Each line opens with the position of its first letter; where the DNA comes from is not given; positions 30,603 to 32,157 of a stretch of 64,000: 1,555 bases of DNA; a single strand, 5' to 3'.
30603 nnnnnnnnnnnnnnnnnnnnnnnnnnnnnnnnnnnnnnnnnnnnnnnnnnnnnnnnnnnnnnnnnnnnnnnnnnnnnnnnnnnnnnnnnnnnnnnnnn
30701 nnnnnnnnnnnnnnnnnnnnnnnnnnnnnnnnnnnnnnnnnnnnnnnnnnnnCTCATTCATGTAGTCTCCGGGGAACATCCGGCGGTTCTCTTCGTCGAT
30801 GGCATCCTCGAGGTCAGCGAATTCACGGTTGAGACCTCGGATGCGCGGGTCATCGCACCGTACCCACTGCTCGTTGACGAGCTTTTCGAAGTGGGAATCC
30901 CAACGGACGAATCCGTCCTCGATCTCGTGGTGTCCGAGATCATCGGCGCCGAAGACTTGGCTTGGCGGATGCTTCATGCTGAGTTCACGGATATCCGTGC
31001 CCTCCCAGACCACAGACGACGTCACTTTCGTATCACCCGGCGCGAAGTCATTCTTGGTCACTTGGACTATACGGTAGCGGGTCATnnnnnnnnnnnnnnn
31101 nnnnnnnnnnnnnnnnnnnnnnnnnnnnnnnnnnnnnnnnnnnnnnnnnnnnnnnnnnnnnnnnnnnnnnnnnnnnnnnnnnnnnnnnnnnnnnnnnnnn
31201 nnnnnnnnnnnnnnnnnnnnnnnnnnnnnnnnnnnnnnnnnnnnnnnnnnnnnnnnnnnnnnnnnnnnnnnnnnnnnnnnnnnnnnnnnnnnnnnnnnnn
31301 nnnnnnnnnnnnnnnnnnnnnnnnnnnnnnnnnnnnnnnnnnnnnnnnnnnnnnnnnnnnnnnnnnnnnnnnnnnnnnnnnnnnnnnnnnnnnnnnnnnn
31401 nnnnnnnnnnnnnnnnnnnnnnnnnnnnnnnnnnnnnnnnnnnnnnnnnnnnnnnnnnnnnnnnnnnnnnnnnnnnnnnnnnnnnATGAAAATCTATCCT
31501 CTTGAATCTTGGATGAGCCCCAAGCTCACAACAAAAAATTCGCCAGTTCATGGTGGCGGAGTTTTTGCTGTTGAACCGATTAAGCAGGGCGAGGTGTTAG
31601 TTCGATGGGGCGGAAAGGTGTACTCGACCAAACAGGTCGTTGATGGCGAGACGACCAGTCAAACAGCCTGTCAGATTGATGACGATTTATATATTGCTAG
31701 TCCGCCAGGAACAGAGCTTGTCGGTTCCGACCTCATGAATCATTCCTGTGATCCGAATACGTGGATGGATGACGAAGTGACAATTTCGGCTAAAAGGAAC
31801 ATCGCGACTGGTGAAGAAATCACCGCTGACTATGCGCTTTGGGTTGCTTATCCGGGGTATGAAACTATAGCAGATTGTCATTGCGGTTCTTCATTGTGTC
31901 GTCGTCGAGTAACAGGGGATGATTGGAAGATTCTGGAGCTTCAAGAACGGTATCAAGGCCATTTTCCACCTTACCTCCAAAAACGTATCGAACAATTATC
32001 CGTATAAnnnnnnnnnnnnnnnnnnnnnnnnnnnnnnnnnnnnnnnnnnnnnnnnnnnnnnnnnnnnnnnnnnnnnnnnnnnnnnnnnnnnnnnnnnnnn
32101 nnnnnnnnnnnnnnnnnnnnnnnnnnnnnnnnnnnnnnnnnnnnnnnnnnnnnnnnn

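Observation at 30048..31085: Highly acidic 345-aa cassette protein: candidate DNA-mimic or anti-restriction-like factor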

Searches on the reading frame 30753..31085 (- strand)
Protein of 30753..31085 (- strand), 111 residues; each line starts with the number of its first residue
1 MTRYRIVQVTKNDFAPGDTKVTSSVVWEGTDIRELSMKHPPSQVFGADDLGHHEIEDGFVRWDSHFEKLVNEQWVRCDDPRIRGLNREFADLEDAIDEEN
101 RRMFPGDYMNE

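Call 42: search_solved_structures(query=A4, max_evalue=10, show_alignments=2)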
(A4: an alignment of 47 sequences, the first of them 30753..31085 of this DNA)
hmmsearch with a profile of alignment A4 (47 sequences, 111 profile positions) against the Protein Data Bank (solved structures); distinct sequences matched with E-value up to 10: 2.
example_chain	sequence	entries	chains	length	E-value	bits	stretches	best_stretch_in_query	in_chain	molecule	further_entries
7w5z_M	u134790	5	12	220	0.94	12.5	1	53-109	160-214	Transmembrane protein, putative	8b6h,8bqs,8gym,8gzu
7vru_B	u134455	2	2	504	1.5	11.8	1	62-104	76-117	Site-specific DNA-methyltransferase (adenine-specific)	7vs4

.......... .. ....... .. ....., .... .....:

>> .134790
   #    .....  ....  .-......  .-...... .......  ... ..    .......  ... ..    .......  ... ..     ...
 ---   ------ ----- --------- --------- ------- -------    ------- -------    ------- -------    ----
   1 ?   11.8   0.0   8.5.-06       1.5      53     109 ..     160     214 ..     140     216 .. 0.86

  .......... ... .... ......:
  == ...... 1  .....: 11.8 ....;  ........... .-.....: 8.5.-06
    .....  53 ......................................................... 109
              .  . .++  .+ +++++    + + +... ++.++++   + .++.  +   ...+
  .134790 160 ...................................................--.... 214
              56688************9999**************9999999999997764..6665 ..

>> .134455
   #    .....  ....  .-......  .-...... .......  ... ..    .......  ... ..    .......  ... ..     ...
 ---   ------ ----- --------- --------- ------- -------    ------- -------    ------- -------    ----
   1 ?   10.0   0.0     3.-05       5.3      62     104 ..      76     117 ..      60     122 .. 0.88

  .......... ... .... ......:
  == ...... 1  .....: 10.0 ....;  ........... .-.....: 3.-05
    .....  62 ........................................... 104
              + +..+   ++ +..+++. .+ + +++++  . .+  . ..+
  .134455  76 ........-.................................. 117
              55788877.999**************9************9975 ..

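Call 45: find_related_loci(query=A5, collection=genome_contigs, flank=6000)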
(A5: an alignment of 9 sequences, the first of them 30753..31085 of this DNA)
Query A5 (111 aa) in genome_contigs; peptide patterns used: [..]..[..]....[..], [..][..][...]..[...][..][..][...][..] (x = any residue, [..] = any of these).
599 stretches matched a pattern (row limit reached: there are more); 4 encode a relative of the query (tblastn E <= 1e-3); 4 distinct loci.
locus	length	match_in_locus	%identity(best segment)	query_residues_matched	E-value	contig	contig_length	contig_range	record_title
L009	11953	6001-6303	56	4-106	5e-37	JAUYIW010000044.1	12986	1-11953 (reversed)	MAG: Candidatus Uhrbacteria bacterium isolate C24_metabat.bin.112 C24_k141_205878, whole genome shotgun sequence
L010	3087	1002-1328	45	5-110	1e-27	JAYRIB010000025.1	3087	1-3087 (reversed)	MAG: Candidatus Saccharimonadia bacterium isolate SZ_szas25bin.42 k141_543482, whole genome shotgun sequence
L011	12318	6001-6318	47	3-111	1e-25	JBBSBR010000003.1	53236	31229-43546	MAG: Candidatus Saccharimonadia bacterium isolate La6_metabat2.164 La6_metabat2.164_K_2052057_L_53236_cov_33.1673, whole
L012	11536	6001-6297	40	1-106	4e-19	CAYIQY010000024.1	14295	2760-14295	MAG TPA_asm: uncultured Candidatus Saccharibacteria bacterium isolate ERP119705_co25_180 genome assembly, contig: NODE_3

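Call 46: find_related_loci(query=A5, collection=viral_contigs, flank=6000)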
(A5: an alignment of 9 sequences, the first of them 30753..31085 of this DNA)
Query A5 (111 aa) in viral_contigs; peptide patterns used: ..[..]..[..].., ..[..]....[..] (x = any residue, [..] = any of these).
271 stretches matched a pattern, but none encodes a relative of the query by tblastn (E <= 1e-3).

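Call 53: predict_structure(alignment_id=A4)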
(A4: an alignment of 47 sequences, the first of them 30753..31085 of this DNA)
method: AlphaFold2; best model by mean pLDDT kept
length: 111 residues; sequences in the alignment: 47
mean_pLDDT: 93.2   pTM: 0.77
mean pLDDT of the five models: 93.2, 92.5, 92.0, 91.3, 89.6
residues with pLDDT >= 90: 82; 70-90: 27; 50-70: 1; < 50: 1
segments of 3 or more residues with pLDDT < 50: none
pLDDT, mean of each block of 10 residues (from residue 1): 97 90 98 97 91 95 98 98 91 89 85 48
secondary structure, 60 per line:
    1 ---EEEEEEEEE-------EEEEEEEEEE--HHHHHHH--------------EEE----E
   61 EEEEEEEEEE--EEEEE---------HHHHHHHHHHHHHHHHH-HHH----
elements in order: E4-12 E20-29 H32-38 E53-55 E60-70 E73-77 H87-103

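Call 58: fold_search(model_id=the predicted structure, library=pdb)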
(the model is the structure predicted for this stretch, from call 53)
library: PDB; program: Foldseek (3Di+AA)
matches with E <= 10: 484; with E <= 0.001: 0
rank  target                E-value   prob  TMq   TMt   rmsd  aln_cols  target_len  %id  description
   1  9n8h_A                3.3e-01  0.08  0.18  0.08  14.6        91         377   16  In situ sheathed flagellar filament of Vibrio cholerae resolved with helical reconstruction. (released 2025-09-24)
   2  6bk9                  3.5e-01  0.54  0.34  0.16   8.2        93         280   10  Crystal Structure of Squid Arrestin (released 2018-09-19)
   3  9vyf_J                4.7e-01  0.09  0.19  0.06  13.6       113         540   14  Cyanopodophage Pan3 portal complex (released 2025-11-26)
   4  6md5                  5.7e-01  0.80  0.40  0.18   6.3        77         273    8  Crystal structure of zebrafish Vps26A (released 2018-09-26)
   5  6h7w_C                6.4e-01  0.20  0.31  0.15   9.9        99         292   12  Model of retromer-Vps5 complex assembled on membrane. (released 2018-09-26)
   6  5i8j_B                7.3e-01  0.06  0.15  0.21   7.9        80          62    9  Crystal structure of Dmd from phage RB69 (released 2017-02-15)
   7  6skf_BT               7.7e-01  0.09  0.22  0.28  10.8        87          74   11  Cryo-EM Structure of T. kodakarensis 70S ribosome (released 2020-07-29)
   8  7ksr_C                8.2e-01  0.18  0.31  0.11   7.4        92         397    9  PRC2:EZH1_A from a dimeric PRC2 bound to a nucleosome (released 2021-02-03)
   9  4njc_A                8.2e-01  0.07  0.16  0.24  12.1        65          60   20  RNA Polymerase interacting protein YkzG from Geobacillus stearothermophilus (released 2014-08-20)
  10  8fzt_E                8.2e-01  0.05  0.17  0.04  21.5       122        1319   13  SpCas9 with dual-guide RNA and target DNA (released 2023-05-31)
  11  7qoi_FI               8.7e-01  0.11  0.21  0.05  11.2        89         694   10  Unique vertex of the phicrAss001 virion (released 2023-03-29)
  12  5f0m_B                9.3e-01  0.38  0.36  0.16   8.7        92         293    9  Structure of retromer VPS26-VPS35 subunits bound to SNX3 and DMT1 (SeMet labeled) (released 2016-12-07)
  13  6ywy_33               9.3e-01  0.08  0.22  0.13  18.0       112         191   12  The structure of the mitoribosome from Neurospora crassa with bound tRNA at the P-site (released 2020-11-11)
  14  9b2k_P                9.3e-01  0.06  0.18  0.03  14.0        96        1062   14  SpCas9 with dual-guide RNA in open conformation (released 2025-03-26)
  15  5f0j_B                9.8e-01  0.15  0.29  0.13   9.6        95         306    8  Structure of retromer VPS26-VPS35 subunits bound to SNX3 (released 2016-12-07)
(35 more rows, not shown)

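Call 60: fold_search(model_id=the predicted structure, library=viral)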
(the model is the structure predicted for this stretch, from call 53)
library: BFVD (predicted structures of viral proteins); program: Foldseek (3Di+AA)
matches with E <= 10: 1193; with E <= 0.001: 0
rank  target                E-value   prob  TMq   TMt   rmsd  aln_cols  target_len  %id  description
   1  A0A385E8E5            2.4e-02  0.63  0.27  0.29  14.5       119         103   18  Uncharacterized protein [Bacillus phage Hobo]
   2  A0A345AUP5            5.0e-02  0.51  0.28  0.31   8.4        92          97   16  Uncharacterized protein [Acinetobacter phage vB_ApiM_fHyAci03]
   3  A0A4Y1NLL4            5.6e-02  0.98  0.35  0.57   3.9        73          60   16  Uncharacterized protein [Acinetobacter phage AM101]
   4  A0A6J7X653            6.3e-02  0.84  0.32  0.49   6.6        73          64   11  Uncharacterized protein [uncultured Caudovirales phage]
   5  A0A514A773            6.3e-02  0.57  0.30  0.33  12.5       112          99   12  (no name in the UniProt tables at hand)
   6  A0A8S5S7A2            8.6e-02  0.87  0.39  0.48   5.7        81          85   16  Uncharacterized protein [Myoviridae sp. ct1ba2]
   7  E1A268                9.1e-02  0.89  0.34  0.49   7.2        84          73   12  Uncharacterized protein [Aeromonas phage phiAS5]
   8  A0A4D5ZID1            9.1e-02  0.13  0.18  0.19  16.1        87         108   11  Uncharacterized protein [Burkholderia phage BcepSaruman]
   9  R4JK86                9.7e-02  0.51  0.29  0.27  10.8       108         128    7  Uncharacterized protein [Bacillus phage SIOphi]
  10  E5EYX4                1.0e-01  0.82  0.36  0.54   4.8        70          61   16  (no name in the UniProt tables at hand)
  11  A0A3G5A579            1.0e-01  0.25  0.24  0.25  15.3        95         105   15  Uncharacterized protein [Harvfovirus sp.]
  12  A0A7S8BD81            1.1e-01  0.77  0.35  0.47  12.1        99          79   12  Uncharacterized protein [Medusavirus stheno T3]
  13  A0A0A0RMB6            1.1e-01  0.75  0.33  0.40   5.5        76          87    9  Uncharacterized protein [Bacillus phage Mater]
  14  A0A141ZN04            1.1e-01  0.63  0.37  0.37   9.2       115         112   10  (no name in the UniProt tables at hand)
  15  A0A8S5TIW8            1.3e-01  0.89  0.37  0.57   4.4        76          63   10  Uncharacterized protein [Siphoviridae sp. ctIEo13]
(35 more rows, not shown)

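Call 70: search_protein_families(library=pfam, proteins=[L011:1712-2998:-, L011:2995-4215:-, L011:5947-6867:+, L011:7367-7744:+, L011:8545-9411:-, L012:1497-3608:+, L012:3643-4140:+, L012:4148-5803:-, L012:6001-6576:+, L012:6826-8643:+], max_evalue=0.001)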
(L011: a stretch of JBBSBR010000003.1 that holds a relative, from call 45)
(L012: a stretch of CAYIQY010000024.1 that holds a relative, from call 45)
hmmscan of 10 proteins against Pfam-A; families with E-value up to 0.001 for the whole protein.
L011:1712-2998:- (428 aa): 6 families
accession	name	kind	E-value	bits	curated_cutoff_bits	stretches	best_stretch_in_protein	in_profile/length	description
PF00534.26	Glycos_transf_1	-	7.5e-34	117.2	26.4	1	226-387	4-168/172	Glycosyl transferases group 1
PF13692.12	Glyco_trans_1_4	-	6.9e-29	101.4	27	1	238-377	2-142/142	Glycosyl transferases group 1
PF13439.12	Glyco_transf_4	-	2.9e-28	99.5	28.5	1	15-215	2-167/170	Glycosyltransferase Family 4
PF13579.12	Glyco_trans_4_4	-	2.5e-12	47.8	29.7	1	16-213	2-158/158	Glycosyl transferase 4-like domain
PF20706.3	GT4-conflict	-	1.3e-06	28.1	26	1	229-344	193-312/385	Family 4 Glycosyltransferase in conflict systems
PF13477.12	Glyco_trans_4_2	-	2.6e-05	24.8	23.4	1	27-122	19-113/139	Glycosyl transferase 4-like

L011:2995-4215:- (406 aa): 5 families
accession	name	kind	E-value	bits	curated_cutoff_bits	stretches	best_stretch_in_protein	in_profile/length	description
PF00534.26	Glycos_transf_1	-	2.7e-38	131.6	26.4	1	214-373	7-168/172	Glycosyl transferases group 1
PF13692.12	Glyco_trans_1_4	-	5.7e-35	121.1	27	1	222-362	1-141/142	Glycosyl transferases group 1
PF13439.12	Glyco_transf_4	-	1.9e-28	100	28.5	1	35-201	9-169/170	Glycosyltransferase Family 4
PF13579.12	Glyco_trans_4_4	-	4.9e-15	56.7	29.7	1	35-197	8-158/158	Glycosyl transferase 4-like domain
PF13477.12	Glyco_trans_4_2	-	9.4e-06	26.3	23.4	1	29-133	8-107/139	Glycosyl transferase 4-like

L011:5947-6867:+ (306 aa): 0 families

L011:7367-7744:+ (125 aa): 5 families
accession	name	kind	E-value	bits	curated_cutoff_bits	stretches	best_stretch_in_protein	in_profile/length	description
PF13426.13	PAS_9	-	4.7e-18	65.8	27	1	20-121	2-99/103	PAS domain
PF00989.32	PAS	-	4.6e-08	33.5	22.6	1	15-122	7-112/113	PAS fold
PF08447.18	PAS_3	-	3.1e-06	27.8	25.6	1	34-119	1-88/89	PAS fold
PF13188.13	PAS_8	-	8.3e-06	26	21.8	1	13-67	5-54/65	PAS domain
PF08448.16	PAS_4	-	9.3e-05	23.1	23.1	1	16-123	2-105/110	PAS fold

L011:8545-9411:- (288 aa): 0 families

L012:1497-3608:+ (703 aa): 5 families
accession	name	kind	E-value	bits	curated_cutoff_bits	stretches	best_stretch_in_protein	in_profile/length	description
PF01138.27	RNase_PH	-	2.5e-44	151.3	25.5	2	21-151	3-130/130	3' exoribonuclease family, domain 1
PF00575.29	S1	-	2e-19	70.2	22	1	628-700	1-74/74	S1 RNA binding domain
PF00013.35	KH_1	-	5.8e-13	48.8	21.5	1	566-623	2-65/66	KH domain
PF03725.20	RNase_PH_C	-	2.3e-11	43.9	20.8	1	154-217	1-66/67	3' exoribonuclease family, domain 2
PF07650.23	KH_2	-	0.00076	19.7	22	0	567-602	28-63/78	KH domain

L012:3643-4140:+ (165 aa): 0 families

L012:4148-5803:- (551 aa): 1 family
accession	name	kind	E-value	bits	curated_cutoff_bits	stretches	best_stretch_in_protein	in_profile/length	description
PF00082.27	Peptidase_S8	-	3.6e-44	151.7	21.8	1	128-429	3-281/288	Subtilase family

L012:6001-6576:+ (191 aa): 0 families

L012:6826-8643:+ (605 aa): 4 families
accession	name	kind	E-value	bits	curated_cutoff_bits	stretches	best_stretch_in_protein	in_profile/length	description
PF22505.1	RNase_J_b_CASP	-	2.7e-42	144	27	1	268-392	1-125/126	Ribonuclease J, beta-CASP domain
PF17770.6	RNase_J_C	-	2.7e-17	64.1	23.8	1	505-602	1-99/102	Ribonuclease J C-terminal domain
PF12706.13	Lactamase_B_2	-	1.1e-08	35.4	27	1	75-210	4-144/200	Beta-lactamase superfamily domain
PF00753.33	Lactamase_B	-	1.6e-08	35.1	22.7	1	62-214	6-155/196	Metallo-beta-lactamase superfamily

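Call 81: find_related_loci(query=A5, collection=metagenome_contigs, flank=6000)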
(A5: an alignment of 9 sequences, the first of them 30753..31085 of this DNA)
Query A5 (111 aa) in metagenome_contigs; peptide patterns used: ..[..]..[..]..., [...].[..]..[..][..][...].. (x = any residue, [..] = any of these).
443 stretches matched a pattern; 32 encode a relative of the query (tblastn E <= 1e-3); 31 distinct loci.
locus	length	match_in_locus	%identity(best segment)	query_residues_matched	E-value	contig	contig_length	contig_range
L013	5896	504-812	56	4-106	1e-37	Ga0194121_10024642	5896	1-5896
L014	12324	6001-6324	53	4-109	8e-36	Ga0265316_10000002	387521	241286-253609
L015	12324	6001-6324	54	4-109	6e-36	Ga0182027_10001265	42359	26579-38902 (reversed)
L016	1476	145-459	51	2-111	7e-34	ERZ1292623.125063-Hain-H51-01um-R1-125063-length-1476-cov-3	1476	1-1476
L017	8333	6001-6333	52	1-111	4e-33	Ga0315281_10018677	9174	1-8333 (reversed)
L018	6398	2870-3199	47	1-108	3e-32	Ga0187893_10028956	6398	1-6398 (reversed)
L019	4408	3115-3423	57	2-108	3e-32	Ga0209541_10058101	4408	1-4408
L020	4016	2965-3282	50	4-111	2e-32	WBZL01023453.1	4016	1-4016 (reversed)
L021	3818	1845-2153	57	2-108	3e-32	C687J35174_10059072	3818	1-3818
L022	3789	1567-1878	50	2-108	2e-31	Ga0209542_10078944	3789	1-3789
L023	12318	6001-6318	52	1-106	7e-31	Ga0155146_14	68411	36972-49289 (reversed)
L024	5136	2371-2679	50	3-108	1e-30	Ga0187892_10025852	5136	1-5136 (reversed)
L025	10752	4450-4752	49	3-106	2e-29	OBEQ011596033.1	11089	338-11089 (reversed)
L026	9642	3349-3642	50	5-105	5e-28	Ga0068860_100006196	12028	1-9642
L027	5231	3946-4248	50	4-106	1e-27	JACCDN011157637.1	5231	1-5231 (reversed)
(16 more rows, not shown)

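Call 98: find_homologous_proteins(query=A4, max_evalue=0.001)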
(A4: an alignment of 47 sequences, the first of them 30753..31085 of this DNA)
Query A4 (47 sequences) (111 aa, profile of the alignment): 31 proteins with E <= 0.001 among 388 candidates.
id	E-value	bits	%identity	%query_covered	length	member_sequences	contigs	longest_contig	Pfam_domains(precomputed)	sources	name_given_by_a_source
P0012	9.0e-43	162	49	97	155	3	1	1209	-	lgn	-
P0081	2.5e-42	161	43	95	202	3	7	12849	-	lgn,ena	-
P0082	3.1e-42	161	56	99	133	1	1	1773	-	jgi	-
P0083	8.8e-42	159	44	97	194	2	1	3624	-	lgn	-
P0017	2.5e-41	158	46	97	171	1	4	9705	-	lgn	-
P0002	5.3e-41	157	55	91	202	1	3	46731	-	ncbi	-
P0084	6.7e-41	156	56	95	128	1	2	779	-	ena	-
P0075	1.1e-40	156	53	100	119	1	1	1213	-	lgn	-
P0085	1.7e-40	155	44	97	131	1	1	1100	-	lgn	-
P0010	1.7e-40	155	50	100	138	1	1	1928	-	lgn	-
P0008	4.3e-39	150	51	96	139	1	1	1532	-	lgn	-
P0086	4.7e-39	150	47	99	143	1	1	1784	-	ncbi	-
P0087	7.8e-38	146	44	100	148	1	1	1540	-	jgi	jgi:hypothetical protein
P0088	4.0e-37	144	43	100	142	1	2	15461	-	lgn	-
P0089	6.8e-37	143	50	97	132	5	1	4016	-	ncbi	-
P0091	1.1e-35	139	49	95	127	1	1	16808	-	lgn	-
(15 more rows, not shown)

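Call 99: find_encoding_contigs(protein=P0091, flank=5000, max_places=1)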
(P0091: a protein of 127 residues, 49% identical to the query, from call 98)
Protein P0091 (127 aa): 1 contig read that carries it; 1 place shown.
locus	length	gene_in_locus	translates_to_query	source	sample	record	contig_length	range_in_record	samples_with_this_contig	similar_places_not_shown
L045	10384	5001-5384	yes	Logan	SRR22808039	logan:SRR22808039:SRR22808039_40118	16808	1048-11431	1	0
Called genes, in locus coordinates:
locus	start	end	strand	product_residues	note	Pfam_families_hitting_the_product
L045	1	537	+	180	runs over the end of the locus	-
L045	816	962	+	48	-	-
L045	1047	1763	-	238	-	-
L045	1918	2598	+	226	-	PF12705:PDDEXK_1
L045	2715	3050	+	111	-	-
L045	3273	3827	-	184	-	-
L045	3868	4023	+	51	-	-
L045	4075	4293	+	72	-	-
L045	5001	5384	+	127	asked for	-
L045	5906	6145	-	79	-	-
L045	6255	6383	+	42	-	-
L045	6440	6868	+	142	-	-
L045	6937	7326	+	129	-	-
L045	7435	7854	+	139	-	-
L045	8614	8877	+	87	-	-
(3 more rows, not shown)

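Call 100: find_encoding_contigs(protein=P0088, flank=5000, max_places=1)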
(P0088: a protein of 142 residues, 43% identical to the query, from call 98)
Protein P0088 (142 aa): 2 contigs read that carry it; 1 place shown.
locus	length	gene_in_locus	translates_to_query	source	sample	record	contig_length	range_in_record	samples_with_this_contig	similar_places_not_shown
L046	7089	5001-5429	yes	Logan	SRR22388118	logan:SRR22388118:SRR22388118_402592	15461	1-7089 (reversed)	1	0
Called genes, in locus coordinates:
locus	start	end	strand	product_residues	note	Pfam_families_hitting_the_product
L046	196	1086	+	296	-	PF01149:Fapy_DNA_glyco, PF06831:H2TH, PF06827:zf-FPG_IleRS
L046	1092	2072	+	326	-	PF06144:DNA_pol3_delta, PF21694:DNA_pol3_delta_C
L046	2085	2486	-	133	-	PF01649:Ribosomal_S20p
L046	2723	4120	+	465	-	PF01368:DHH, PF02272:DHHA1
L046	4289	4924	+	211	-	PF01509:TruB_N, PF16198:TruB_C_2 (weak)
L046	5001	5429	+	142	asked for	-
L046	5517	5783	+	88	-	PF00312:Ribosomal_S15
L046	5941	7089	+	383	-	?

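Call 101: find_encoding_contigs(protein=P0081, flank=5000, max_places=1)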
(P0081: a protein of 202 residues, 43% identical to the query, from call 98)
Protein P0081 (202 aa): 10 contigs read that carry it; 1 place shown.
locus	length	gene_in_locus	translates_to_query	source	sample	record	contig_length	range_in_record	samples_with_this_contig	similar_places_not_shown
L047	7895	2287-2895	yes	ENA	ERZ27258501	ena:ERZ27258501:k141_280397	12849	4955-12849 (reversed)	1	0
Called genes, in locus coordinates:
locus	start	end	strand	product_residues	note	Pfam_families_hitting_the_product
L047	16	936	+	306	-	PF13428:TPR_14 (faint), PF12895:ANAPC3 (faint), PF13432:TPR_16 (faint), PF07719:TPR_2 (faint), PF13176:TPR_7 (faint)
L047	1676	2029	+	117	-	PF03819:MazG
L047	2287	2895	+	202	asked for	-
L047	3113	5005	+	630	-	-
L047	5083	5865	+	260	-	-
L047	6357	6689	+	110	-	-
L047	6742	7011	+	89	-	PF11731:Cdd1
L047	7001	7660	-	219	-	PF18912:DZR_2 (faint), PF00156:Pribosyltran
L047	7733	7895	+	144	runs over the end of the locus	PF00011:HSP20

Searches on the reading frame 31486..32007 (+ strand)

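Call 10: search_protein_families(library=pfam, proteins=[window:31486-32007:+], max_evalue=0.001)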
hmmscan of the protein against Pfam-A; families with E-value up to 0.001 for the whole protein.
window:31486-32007:+ (173 aa): 1 family
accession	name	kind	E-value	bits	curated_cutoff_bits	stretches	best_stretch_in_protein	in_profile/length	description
PF00856.33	SET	-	2.8e-13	50.6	22.4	1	24-116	2-104/105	SET domain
